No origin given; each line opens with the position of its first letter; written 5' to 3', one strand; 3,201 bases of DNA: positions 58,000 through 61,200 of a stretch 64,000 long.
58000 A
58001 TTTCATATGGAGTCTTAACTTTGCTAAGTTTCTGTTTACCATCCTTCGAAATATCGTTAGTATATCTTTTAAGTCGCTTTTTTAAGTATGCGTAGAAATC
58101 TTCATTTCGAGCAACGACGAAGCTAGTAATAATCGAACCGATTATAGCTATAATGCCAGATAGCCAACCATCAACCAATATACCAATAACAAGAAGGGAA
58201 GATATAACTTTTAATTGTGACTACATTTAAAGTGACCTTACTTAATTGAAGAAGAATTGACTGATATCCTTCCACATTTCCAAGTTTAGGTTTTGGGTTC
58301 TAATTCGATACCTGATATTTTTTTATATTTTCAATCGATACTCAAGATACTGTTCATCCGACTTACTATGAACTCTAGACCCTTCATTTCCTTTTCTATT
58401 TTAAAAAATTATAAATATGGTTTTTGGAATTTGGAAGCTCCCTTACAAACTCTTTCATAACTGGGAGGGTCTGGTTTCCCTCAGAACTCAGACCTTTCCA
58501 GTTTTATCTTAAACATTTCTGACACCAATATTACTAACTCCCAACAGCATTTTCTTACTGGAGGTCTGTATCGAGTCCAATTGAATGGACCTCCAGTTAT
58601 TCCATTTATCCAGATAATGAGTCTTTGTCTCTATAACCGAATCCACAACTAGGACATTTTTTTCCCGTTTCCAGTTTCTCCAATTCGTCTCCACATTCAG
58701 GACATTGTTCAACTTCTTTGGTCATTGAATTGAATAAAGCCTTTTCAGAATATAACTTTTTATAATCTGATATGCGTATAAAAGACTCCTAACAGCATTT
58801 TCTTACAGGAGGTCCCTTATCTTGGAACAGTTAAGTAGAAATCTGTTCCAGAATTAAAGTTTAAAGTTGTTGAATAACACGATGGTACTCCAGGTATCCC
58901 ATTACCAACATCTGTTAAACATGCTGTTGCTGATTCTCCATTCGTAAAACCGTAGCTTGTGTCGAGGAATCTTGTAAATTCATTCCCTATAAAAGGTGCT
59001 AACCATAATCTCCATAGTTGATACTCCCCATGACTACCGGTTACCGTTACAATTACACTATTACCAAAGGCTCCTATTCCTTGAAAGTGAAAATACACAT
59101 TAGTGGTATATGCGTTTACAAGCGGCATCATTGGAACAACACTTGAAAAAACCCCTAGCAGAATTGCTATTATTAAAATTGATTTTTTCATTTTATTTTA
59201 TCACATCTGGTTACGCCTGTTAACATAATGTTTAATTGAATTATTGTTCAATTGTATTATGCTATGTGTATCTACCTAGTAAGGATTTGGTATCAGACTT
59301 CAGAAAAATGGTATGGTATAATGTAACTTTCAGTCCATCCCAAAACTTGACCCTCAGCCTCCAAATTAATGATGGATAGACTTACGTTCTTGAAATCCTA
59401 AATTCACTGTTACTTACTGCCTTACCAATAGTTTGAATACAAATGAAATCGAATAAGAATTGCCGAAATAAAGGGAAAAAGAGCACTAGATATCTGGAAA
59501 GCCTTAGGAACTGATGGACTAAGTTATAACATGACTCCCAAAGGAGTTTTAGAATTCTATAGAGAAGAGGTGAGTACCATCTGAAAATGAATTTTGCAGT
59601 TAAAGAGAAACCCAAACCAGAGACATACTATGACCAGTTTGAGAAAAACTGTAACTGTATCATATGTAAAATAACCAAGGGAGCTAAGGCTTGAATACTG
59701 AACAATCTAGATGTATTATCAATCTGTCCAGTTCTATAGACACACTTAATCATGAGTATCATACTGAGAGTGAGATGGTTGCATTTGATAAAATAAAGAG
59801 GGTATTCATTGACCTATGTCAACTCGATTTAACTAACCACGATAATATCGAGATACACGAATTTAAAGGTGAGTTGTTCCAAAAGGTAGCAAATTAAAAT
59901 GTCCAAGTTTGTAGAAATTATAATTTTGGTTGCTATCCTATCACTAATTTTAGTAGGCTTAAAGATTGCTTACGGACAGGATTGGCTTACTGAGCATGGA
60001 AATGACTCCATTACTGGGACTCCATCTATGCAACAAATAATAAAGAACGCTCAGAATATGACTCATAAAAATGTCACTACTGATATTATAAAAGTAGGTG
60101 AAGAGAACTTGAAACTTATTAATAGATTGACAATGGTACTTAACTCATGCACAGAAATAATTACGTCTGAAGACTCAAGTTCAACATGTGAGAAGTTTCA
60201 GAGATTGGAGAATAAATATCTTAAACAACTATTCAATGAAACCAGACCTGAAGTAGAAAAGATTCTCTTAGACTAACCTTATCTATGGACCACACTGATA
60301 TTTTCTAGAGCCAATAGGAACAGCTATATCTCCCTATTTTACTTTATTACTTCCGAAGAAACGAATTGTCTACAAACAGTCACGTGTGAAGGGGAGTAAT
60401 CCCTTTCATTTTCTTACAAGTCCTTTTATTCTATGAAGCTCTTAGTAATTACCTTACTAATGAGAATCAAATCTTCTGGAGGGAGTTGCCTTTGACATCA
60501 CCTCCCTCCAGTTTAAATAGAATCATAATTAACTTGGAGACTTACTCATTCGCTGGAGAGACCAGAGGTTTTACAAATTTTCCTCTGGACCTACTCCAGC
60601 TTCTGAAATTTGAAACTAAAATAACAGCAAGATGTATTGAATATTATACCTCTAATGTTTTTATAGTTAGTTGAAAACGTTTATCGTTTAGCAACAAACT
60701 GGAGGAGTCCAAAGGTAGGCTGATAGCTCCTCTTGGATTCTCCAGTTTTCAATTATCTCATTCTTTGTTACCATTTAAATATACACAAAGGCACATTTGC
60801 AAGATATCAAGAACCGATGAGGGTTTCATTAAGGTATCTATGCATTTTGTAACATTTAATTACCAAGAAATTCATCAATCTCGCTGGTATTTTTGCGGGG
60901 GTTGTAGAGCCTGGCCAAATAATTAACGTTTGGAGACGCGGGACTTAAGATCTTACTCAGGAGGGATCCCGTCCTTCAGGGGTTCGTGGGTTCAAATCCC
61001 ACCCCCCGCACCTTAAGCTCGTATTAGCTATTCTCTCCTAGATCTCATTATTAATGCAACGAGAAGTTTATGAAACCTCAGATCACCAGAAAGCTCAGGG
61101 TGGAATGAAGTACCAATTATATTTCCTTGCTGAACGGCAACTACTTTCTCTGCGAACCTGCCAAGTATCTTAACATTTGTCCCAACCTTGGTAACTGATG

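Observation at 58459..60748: Family of five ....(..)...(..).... hairpins flanking a divergent cargo module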

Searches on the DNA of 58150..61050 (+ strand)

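Call 68: search_rna_families(source=window, start=58150, end=61050, threshold=evalue, max_evalue=5)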
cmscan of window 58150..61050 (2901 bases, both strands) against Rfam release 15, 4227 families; matches with E-value up to 5: 5.
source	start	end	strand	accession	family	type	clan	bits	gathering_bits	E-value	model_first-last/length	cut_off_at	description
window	58462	58501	+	RF03787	mir-2010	Gene; miRNA;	-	22.5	66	0.85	1-76/76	no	mir-2010 microRNA precursor family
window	60938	61011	-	RF04354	Plastid-ycf2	Cis-reg;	-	21.8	65.7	0.28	1-75/75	no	Plastid-ycf2 5UTR RNA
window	60402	60459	-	RF02098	DGCR5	Gene; lncRNA;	-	18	50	4.5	1-49/49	no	DiGeorge syndrome critical region gene 5 conserved region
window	60895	61013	+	RF00023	tmRNA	Gene;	CL00001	17.1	47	0.00035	1-374/374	no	transfer-messenger RNA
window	60698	60745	+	RF02516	MIR393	Gene; miRNA;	-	16.9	60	4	1-126/126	no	mir-393 microRNA precursor family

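Call 69: search_rna_families(source=L110, start=250, end=2100, threshold=evalue, max_evalue=5)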
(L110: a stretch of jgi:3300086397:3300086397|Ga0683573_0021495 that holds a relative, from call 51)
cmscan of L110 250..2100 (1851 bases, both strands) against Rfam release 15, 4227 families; matches with E-value up to 5: 7.
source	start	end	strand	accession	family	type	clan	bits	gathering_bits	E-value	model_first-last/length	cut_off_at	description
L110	1625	1659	+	RF03092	Ocean-VII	Gene; sRNA;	-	28.2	53.5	9.5e-06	1-41/41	no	Ocean-VII RNA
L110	1626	1733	-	RF00601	SCARNA20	Gene; snRNA; snoRNA; scaRNA;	-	24.6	44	0.034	1-130/130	no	Small Cajal body specific RNA 20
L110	675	775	+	RF01871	MALAT1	Gene; lncRNA;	-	24.2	70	2.2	1-95/95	no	Metastasis associated lung adenocarcinoma transcript 1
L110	915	962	+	RF03790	MIR8008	Gene; miRNA;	-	19.4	66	1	1-55/55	no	MIR8008 microRNA precursor family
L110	1940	2026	-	RF01184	snR79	Gene; snRNA; snoRNA; CD-box;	-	19.4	55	4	1-89/89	no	Small nucleolar RNA snR79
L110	1869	1959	+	RF01462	rli26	Gene; sRNA;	-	19.1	100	3.7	1-188/188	no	Listeria sRNA rli26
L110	512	571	+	RF01413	miR-430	Gene; miRNA;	CL00096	18.2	47.3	4.5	1-70/70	no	miR-430 microRNA precursor family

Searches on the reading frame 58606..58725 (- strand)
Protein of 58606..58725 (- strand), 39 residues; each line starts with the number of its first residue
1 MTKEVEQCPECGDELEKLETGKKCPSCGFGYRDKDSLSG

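Call 98: search_protein_families(library=pfam, max_evalue=0.05, proteins=[window:58606-58725:-])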
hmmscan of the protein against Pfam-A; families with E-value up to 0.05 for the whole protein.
window:58606-58725:- (39 aa): 24 families
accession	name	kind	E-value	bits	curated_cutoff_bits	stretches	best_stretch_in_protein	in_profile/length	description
PF24460.1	DUF7575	-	2.6e-05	23.9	28.5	1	4-16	2-14/28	Domain of unknown function (DUF7575)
PF12773.13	DZR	-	0.0003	21.3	27.3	1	3-29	10-32/45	Double zinc ribbon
PF03119.21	DNA_ligase_ZBD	-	0.00054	20.2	25.8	1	7-20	1-14/27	NAD-dependent DNA ligase C4 zinc finger domain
PF13240.11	Zn_Ribbon_1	-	0.001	19.2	25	0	8-15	2-9/23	zinc-ribbon domain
PF13248.11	Zn_ribbon_3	-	0.0016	18.3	27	0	7-12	4-9/26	zinc-ribbon domain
PF09723.15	Zn_ribbon_8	-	0.0019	18.6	34.4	0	4-18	26-40/41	Zinc ribbon domain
PF01396.24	Zn_ribbon_Top1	-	0.002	18.3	32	0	5-15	1-11/39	Topoisomerase DNA binding C4 zinc finger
PF22191.2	IBR_1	-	0.0023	18.2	27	0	19-32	1-14/47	IBR domain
PF02591.20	Zn_ribbon_9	-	0.0043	17.6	29.1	0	2-12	20-30/33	C4-type zinc ribbon domain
PF13894.12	zf-C2H2_4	-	0.0063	17.6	27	0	23-38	2-17/24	C2H2-type zinc finger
PF07191.17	Zn_ribbon_6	-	0.012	16.1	25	1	7-28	2-23/67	Double zinc ribbon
PF05810.19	NinF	-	0.013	15.9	27.5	1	8-20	2-14/25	NinF protein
PF18912.6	DZR_2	-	0.018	15.3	27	1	6-29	22-44/56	Double zinc ribbon domain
PF21349.2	RUBY_RBDX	-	0.02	14.8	26.5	0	7-29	2-24/30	Rubrerythrin, rubredoxin-like domain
PF22795.1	DUF4796_N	-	0.023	14.9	27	0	6-15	20-29/29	DUF4796 N-terminal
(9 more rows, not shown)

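Call 104: search_protein_families(library=phrogs, max_evalue=0.01, proteins=[window:58606-58725:-])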
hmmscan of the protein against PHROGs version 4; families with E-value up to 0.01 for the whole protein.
window:58606-58725:- (39 aa): 5 families
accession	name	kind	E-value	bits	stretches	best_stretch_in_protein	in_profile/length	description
phrog_2945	-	unknown function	0.00063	20.5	0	22-38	10-26/68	-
phrog_4852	-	unknown function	0.00083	20.1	1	4-35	12-43/194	-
phrog_37054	-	unknown function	0.0016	19.7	1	1-27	1-29/55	-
phrog_6586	-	unknown function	0.0018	19.1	1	7-32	5-28/129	-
phrog_6504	-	unknown function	0.0023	19.1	0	23-39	9-25/61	-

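Call 105: search_protein_families(library=padloc, max_evalue=0.01, proteins=[window:58606-58725:-])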
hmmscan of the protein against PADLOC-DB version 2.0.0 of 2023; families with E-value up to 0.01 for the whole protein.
window:58606-58725:- (39 aa): 0 families

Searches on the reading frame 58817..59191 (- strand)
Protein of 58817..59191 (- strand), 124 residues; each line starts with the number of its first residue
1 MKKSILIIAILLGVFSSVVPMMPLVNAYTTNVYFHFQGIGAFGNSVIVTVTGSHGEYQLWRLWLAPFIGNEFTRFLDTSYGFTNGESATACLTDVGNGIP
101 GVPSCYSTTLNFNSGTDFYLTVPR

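Call 11: search_protein_families(library=pfam, max_evalue=0.01, proteins=[window:58817-59191:-])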
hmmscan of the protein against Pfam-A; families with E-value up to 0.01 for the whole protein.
window:58817-59191:- (124 aa): 0 families

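Call 104: search_protein_families(library=phrogs, max_evalue=0.01, proteins=[window:58817-59191:-])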
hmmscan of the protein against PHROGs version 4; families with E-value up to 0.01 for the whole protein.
window:58817-59191:- (124 aa): 0 families

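Call 105: search_protein_families(library=padloc, max_evalue=0.01, proteins=[window:58817-59191:-])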
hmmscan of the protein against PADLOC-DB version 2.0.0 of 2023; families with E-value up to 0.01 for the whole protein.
window:58817-59191:- (124 aa): 0 families

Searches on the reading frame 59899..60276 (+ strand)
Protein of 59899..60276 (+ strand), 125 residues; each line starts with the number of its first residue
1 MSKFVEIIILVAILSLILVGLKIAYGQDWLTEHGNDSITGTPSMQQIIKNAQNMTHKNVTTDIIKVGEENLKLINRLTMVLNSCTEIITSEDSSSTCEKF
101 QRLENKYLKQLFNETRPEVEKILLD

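Call 11: search_protein_families(library=pfam, max_evalue=0.01, proteins=[window:59899-60276:+])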
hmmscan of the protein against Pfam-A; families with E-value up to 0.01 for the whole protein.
window:59899-60276:+ (125 aa): 0 families

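Call 17: find_encoding_contigs(protein=window:59899-60276:+, flank=10000, max_places=10)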
Protein window:59899-60276:+ (125 aa): 1 contig read that carries it; 1 place shown.
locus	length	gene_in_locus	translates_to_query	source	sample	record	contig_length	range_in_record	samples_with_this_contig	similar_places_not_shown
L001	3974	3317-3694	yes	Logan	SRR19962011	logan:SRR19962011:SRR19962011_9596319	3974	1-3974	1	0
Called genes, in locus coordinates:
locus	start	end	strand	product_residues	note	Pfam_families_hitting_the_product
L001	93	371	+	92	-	-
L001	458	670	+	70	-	-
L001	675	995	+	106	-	-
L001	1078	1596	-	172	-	-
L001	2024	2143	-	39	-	PF24460:DUF7575 (faint)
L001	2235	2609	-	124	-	-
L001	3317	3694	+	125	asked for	-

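Call 50: find_homologous_proteins(query=window:59899-60276:+, max_evalue=0.001)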
Query window:59899-60276:+ (125 aa): 3 proteins with E <= 0.001 among 10 candidates.
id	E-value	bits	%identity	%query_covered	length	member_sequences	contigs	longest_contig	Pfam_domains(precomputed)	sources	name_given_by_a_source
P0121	1.5e-70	252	97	100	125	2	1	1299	-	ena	-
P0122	7.8e-64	230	85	100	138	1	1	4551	-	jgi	jgi:hypothetical protein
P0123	1.6e-59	217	83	97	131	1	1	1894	-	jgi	jgi:hypothetical protein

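Call 51: find_encoding_contigs(protein=P0122, flank=10000)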
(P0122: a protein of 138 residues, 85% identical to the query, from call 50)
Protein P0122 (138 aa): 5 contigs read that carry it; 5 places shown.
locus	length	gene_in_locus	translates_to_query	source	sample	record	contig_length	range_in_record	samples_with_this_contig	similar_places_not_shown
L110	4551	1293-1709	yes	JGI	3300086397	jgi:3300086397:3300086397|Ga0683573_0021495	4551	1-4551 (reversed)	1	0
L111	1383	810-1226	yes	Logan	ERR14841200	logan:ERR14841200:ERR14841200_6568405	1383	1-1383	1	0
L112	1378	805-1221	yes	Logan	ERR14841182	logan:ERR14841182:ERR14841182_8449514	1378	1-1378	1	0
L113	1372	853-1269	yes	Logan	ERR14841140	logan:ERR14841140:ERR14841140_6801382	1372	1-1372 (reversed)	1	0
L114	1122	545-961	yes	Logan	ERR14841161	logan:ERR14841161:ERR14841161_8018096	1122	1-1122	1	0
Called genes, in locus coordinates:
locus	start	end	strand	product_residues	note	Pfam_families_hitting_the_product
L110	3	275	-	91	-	?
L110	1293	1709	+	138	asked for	-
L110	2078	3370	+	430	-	PF22807:TrAA12 (faint), PF07995:GSDH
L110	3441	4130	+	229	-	-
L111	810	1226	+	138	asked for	-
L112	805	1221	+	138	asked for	-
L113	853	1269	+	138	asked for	-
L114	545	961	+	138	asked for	-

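Call 52: find_encoding_contigs(protein=P0123, flank=10000)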
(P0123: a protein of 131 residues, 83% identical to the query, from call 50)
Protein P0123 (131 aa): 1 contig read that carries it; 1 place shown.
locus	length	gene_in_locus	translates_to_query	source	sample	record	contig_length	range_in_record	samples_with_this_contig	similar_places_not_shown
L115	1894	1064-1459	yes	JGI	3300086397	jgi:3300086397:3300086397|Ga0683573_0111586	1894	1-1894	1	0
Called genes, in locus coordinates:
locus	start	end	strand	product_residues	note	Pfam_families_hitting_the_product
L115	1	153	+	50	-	?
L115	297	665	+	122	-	-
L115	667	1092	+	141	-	-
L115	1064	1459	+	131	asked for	-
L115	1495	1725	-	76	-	-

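Call 53: find_encoding_contigs(protein=P0121, flank=10000)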
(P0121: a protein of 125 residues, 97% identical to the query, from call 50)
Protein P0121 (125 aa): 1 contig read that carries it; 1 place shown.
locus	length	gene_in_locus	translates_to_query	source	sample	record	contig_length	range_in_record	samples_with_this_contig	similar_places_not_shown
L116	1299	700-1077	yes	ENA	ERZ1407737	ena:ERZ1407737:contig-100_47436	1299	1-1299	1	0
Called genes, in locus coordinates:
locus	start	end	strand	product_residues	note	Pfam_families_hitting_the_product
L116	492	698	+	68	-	-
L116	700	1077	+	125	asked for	-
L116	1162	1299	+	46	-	?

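Call 104: search_protein_families(library=phrogs, max_evalue=0.01, proteins=[window:59899-60276:+])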
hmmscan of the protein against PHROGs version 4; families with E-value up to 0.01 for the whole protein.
window:59899-60276:+ (125 aa): 0 families

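Call 105: search_protein_families(library=padloc, max_evalue=0.01, proteins=[window:59899-60276:+])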
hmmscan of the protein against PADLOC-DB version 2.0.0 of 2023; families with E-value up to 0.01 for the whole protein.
window:59899-60276:+ (125 aa): 1 family
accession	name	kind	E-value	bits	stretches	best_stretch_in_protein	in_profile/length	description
PDLC01053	Csx1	-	0.0011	17.2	1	6-111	47-134/212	TM+CARF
